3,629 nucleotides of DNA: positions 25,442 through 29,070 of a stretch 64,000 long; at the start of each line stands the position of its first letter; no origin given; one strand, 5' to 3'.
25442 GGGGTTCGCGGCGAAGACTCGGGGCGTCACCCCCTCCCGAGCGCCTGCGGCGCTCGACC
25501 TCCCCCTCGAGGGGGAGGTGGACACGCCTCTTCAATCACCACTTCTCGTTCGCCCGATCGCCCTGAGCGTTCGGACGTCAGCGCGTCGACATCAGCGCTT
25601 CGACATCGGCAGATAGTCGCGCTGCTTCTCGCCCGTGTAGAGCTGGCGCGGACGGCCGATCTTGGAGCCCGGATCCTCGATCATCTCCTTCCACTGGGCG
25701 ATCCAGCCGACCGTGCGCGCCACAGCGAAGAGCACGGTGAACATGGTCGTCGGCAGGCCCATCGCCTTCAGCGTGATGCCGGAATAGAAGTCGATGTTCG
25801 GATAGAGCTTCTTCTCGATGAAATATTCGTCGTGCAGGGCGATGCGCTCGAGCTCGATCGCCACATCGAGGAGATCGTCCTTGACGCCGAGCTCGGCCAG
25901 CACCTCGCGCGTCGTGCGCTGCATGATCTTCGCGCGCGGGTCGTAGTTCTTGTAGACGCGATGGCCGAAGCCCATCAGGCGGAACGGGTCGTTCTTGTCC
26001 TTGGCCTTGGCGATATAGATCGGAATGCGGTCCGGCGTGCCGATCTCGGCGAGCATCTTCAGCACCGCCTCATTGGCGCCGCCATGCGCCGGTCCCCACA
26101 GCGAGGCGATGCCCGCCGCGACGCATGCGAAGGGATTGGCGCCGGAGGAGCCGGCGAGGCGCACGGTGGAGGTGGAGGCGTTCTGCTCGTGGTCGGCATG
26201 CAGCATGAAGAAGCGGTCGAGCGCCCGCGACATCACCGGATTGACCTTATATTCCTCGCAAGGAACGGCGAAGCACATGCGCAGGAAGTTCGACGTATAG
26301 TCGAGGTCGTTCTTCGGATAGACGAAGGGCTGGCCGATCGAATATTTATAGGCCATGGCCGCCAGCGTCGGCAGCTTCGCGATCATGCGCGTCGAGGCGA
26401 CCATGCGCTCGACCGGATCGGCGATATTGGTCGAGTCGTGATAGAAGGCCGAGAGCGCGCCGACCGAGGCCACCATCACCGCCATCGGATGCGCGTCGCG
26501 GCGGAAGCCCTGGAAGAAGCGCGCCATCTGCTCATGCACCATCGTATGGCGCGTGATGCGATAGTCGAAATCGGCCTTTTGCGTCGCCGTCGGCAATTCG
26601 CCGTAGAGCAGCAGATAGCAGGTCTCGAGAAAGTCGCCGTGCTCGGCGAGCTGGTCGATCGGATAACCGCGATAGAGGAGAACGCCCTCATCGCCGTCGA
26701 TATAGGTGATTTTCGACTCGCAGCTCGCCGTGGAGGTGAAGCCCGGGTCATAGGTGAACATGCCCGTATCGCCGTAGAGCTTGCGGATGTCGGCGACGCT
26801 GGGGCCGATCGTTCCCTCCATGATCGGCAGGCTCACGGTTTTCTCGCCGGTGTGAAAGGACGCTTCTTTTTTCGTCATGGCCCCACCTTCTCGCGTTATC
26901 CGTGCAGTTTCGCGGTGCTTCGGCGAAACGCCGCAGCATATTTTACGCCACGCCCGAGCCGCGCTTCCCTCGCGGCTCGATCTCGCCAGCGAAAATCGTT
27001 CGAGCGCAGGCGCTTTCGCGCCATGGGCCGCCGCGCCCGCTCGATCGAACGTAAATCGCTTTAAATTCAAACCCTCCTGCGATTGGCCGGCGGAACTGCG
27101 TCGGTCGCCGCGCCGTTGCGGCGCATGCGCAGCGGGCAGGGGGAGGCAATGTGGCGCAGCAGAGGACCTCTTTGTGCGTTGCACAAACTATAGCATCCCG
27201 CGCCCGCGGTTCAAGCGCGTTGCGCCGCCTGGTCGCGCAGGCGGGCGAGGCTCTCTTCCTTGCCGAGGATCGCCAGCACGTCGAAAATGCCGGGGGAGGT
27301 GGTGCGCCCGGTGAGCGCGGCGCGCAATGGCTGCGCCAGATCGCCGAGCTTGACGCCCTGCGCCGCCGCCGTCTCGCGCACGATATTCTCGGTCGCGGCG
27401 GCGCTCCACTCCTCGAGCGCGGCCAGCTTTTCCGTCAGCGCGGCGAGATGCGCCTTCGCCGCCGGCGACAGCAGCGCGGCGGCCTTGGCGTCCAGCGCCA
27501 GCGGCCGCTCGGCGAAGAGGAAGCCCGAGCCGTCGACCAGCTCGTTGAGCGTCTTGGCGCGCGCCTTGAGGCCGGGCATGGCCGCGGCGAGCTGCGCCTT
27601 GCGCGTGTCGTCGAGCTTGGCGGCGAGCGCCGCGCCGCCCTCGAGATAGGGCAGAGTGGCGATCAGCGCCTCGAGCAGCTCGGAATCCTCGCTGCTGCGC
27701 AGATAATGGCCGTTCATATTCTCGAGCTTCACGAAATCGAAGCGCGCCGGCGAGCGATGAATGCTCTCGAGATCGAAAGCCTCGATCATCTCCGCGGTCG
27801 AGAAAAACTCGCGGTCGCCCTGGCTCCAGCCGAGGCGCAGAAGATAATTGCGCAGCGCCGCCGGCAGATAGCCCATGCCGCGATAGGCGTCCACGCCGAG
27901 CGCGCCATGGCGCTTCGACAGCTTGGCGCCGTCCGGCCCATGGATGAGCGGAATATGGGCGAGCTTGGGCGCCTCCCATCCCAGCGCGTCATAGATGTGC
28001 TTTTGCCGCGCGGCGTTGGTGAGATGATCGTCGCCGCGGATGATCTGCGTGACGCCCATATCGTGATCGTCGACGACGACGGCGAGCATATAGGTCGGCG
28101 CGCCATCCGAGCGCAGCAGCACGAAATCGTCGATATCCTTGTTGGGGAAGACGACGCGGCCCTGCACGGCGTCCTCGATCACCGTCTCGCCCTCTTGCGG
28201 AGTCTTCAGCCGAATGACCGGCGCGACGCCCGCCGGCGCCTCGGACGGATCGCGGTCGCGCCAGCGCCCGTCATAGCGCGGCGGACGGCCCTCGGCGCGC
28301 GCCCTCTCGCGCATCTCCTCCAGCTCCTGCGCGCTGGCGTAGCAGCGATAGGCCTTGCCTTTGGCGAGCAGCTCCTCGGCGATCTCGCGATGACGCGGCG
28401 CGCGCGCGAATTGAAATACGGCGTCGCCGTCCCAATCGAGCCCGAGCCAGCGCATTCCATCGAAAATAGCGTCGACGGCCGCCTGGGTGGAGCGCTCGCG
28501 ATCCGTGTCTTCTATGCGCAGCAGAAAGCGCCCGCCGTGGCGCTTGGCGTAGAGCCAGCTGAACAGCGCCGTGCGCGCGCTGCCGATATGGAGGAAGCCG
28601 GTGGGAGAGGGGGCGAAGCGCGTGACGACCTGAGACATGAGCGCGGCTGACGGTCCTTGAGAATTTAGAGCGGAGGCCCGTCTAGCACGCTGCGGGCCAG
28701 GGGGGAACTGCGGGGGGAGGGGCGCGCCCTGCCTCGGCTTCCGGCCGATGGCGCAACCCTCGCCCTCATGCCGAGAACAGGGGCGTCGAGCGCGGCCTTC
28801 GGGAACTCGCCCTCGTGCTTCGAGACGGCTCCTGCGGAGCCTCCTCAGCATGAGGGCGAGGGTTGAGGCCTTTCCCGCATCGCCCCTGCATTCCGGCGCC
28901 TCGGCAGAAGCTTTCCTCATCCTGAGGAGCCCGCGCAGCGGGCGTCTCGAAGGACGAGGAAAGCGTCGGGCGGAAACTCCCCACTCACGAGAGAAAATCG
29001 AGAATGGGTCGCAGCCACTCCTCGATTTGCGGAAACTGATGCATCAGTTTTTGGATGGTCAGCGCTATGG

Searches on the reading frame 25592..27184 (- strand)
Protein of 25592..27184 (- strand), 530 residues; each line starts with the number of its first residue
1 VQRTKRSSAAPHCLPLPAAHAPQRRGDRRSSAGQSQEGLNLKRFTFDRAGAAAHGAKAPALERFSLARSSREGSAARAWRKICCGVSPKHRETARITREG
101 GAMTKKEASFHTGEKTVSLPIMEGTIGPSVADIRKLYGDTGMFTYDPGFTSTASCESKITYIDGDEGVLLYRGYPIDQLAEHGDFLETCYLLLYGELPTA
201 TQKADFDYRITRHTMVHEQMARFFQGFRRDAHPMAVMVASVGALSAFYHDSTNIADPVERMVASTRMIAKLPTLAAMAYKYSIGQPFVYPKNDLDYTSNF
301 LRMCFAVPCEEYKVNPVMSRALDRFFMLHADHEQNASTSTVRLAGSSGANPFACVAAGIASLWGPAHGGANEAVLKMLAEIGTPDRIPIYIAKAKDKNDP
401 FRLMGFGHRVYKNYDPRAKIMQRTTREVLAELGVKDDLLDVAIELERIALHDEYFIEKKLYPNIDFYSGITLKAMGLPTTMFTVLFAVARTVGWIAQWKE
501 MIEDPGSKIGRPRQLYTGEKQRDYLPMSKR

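Call 57: search_protein_families(library=pfam, proteins=[window:25592-27184:-], max_evalue=0.00001)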
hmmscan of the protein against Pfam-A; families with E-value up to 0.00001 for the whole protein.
window:25592-27184:- (530 aa): 1 family
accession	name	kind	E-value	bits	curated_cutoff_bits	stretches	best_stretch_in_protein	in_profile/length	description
PF00285.26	Citrate_synt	-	2.8e-139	464.5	27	1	148-513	1-357/357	Citrate synthase, C-terminal domain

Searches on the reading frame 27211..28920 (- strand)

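Call 57: search_protein_families(library=pfam, proteins=[window:27211-28920:-], max_evalue=0.00001)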
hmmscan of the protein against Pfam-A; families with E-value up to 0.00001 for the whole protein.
window:27211-28920:- (569 aa): 2 families
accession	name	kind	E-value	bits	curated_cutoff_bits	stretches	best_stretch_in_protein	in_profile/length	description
PF00749.27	tRNA-synt_1c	-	1.3e-93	313.8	23.4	1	97-400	1-313/314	tRNA synthetases class I (E and Q), catalytic domain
PF19269.4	Anticodon_2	-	6.1e-37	127.6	23.6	1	434-563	7-139/141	Anticodon binding domain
